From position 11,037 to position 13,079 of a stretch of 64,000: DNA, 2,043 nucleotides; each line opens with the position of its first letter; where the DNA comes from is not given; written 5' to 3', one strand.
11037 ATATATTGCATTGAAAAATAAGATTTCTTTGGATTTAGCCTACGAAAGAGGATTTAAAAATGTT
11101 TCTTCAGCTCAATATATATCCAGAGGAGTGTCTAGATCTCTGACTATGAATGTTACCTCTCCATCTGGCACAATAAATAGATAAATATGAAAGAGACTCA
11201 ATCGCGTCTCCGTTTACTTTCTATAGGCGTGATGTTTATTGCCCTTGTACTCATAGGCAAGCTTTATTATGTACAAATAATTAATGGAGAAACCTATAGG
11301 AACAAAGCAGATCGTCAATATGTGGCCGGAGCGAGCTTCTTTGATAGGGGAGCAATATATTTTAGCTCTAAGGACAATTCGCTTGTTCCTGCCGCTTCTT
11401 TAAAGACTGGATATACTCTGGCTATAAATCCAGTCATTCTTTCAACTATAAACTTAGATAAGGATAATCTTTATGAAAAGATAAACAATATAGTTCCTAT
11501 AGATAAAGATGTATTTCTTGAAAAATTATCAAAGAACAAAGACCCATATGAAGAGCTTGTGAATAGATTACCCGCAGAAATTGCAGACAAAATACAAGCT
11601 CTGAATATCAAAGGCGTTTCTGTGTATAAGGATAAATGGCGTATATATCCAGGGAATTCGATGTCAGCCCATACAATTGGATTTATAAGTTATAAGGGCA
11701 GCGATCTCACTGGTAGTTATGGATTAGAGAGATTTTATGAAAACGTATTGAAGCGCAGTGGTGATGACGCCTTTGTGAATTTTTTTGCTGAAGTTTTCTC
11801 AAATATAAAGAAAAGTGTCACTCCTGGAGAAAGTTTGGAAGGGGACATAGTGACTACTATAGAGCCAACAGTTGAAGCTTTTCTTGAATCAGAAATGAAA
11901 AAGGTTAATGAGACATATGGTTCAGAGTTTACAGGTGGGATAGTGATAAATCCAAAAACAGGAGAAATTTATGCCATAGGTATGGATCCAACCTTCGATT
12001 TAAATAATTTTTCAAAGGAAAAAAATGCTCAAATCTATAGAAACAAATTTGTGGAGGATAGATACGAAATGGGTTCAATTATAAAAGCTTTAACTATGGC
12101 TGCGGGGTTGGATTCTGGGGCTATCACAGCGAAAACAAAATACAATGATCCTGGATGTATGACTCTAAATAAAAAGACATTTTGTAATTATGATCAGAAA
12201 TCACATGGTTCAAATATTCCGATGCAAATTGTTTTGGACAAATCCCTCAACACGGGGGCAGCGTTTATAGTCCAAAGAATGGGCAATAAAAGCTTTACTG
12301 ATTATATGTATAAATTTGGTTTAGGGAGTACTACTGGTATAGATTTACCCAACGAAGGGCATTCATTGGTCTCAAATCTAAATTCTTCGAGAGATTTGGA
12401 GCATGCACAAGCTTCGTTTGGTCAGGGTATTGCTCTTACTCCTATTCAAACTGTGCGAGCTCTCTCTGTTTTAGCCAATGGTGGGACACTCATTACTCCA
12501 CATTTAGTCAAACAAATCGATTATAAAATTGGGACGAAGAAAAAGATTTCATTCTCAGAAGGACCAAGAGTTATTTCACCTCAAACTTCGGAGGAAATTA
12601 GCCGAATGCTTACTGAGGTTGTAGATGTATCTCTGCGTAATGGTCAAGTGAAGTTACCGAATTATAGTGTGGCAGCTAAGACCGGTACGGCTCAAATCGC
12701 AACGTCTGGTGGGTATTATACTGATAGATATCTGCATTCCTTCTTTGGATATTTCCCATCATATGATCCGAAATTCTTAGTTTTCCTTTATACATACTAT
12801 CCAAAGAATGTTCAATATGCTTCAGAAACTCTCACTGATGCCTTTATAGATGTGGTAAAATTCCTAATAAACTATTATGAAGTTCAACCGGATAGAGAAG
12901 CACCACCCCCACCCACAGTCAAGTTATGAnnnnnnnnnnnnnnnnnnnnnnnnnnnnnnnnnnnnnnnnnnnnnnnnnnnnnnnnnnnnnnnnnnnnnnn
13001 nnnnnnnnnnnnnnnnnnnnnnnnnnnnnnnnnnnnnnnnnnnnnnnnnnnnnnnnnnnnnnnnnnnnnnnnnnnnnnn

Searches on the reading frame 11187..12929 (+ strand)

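Call 71: search_protein_families(library=pfam, proteins=[window:11187-12929:+], max_evalue=0.00001)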
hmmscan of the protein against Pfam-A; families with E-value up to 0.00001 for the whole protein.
window:11187-12929:+ (580 aa): 2 families
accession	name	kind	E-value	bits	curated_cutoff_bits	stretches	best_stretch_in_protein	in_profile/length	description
PF00905.27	Transpeptidase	-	1.1e-64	218.9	22.1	1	252-540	4-282/299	Penicillin binding protein transpeptidase domain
PF03717.20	PBP_dimer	-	4.1e-06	27.8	24.4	0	67-189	15-159/180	Penicillin-binding Protein dimerisation domain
